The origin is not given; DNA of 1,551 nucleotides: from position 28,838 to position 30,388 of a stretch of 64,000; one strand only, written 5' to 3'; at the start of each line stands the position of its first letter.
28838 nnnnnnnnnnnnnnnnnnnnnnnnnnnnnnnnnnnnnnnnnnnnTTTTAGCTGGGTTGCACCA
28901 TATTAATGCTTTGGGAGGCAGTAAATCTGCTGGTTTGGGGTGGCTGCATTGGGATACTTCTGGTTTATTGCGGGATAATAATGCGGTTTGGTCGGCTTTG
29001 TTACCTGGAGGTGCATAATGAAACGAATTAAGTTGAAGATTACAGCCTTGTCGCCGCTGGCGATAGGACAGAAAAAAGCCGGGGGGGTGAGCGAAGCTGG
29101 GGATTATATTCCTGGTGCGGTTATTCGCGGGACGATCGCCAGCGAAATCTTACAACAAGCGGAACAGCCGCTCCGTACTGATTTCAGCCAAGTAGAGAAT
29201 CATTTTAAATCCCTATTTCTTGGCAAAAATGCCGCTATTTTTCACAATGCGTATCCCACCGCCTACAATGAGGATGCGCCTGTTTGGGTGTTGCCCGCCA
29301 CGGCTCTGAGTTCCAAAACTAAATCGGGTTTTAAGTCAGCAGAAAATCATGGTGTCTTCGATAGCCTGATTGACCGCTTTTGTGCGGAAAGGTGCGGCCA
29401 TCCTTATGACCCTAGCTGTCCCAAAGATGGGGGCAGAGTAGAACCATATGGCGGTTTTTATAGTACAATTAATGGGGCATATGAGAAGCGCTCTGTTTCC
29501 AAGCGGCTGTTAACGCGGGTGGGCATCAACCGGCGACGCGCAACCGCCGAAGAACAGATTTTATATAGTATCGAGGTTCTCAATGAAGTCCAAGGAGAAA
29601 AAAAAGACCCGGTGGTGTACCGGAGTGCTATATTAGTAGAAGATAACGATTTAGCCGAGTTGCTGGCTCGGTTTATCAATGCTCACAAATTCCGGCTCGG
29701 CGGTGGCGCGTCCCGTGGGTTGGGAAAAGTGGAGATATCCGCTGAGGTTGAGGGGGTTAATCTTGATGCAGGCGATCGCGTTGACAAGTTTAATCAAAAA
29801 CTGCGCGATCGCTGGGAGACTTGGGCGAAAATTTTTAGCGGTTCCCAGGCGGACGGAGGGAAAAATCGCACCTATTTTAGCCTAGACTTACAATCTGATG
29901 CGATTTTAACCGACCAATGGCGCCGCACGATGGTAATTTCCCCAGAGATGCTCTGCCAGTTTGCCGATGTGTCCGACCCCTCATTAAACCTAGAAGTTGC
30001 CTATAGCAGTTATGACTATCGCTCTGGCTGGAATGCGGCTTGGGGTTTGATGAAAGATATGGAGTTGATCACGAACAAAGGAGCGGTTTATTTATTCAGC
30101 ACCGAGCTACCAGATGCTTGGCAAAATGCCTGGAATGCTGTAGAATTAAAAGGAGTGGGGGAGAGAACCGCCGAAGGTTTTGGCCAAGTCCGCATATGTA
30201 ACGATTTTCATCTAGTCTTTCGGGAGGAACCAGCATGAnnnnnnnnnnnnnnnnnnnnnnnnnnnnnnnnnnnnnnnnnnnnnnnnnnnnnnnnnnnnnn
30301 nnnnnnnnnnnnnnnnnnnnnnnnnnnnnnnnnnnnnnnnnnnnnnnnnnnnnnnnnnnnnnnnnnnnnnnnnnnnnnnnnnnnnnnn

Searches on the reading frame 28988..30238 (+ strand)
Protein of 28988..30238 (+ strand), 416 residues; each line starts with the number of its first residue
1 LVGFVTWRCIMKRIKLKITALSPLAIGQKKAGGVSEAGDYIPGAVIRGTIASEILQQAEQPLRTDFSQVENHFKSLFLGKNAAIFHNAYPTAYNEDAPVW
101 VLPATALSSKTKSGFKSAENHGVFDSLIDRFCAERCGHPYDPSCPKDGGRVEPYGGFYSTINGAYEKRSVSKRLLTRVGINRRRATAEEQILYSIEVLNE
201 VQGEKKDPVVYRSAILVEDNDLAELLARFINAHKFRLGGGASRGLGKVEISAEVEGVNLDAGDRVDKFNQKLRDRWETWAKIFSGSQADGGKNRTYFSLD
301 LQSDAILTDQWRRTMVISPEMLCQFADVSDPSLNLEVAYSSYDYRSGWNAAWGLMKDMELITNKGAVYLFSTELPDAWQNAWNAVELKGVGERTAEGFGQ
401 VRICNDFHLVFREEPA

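Call 10: search_protein_families(library=padloc, proteins=[window:28988-30238:+], max_evalue=0.001)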
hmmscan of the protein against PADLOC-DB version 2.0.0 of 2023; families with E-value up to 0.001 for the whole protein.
window:28988-30238:+ (416 aa): 20 families
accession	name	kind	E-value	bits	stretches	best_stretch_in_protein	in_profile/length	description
PDLC01024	Cas5_IIId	-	7.1e-134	445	1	11-415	1-401/402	"CRISPR-associated RAMP protein, Csx10 family"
PDLC01313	Cas5_IIId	-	4.1e-108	360.3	1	14-409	1-336/338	CAS-III-D; effector_G5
PDLC01025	Cas5_IIId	-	1.4e-105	351.4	1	15-409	2-387/390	Csx10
PDLC01420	Cas5_IIId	-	3.8e-98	327.3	1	14-413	1-342/343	CAS-III-D; effector_G5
PDLC02090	Cas5_IIId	-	2.6e-24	84.3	1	11-403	1-330/499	-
PDLC02091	Cas5_IIId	-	4.1e-17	59.9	2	13-113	216-310/709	-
PDLC02089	Cas5_IIId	-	1.4e-13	48.4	2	290-404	441-551/679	-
PDLC00979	Cmr3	-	2.9e-11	41.4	1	19-258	11-200/287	Cmr3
PDLC01478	Cmr3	-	6.1e-11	40.5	1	20-252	10-173/258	"CAS-III-B,CAS-III-C; effector_G5"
PDLC02115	Cas7_IIId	-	1.1e-06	26.1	1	178-308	104-231/486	-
PDLC01017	Csm3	-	1.4e-06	26.3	1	176-266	143-229/257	Csm3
PDLC01016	Csm3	-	1.6e-05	23.3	1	17-249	2-189/189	Csm3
PDLC01442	Csm3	-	1.8e-05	22.7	0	176-254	113-184/208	"CAS-III-A,CAS-III-D; effector_G7"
PDLC01361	Cmr3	-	3.8e-05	21.9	1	43-401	30-305/308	"CAS-III-B,CAS-III-C; effector_G5"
PDLC02107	Cas7_IIId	-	4.1e-05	20.7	1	219-304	150-227/426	-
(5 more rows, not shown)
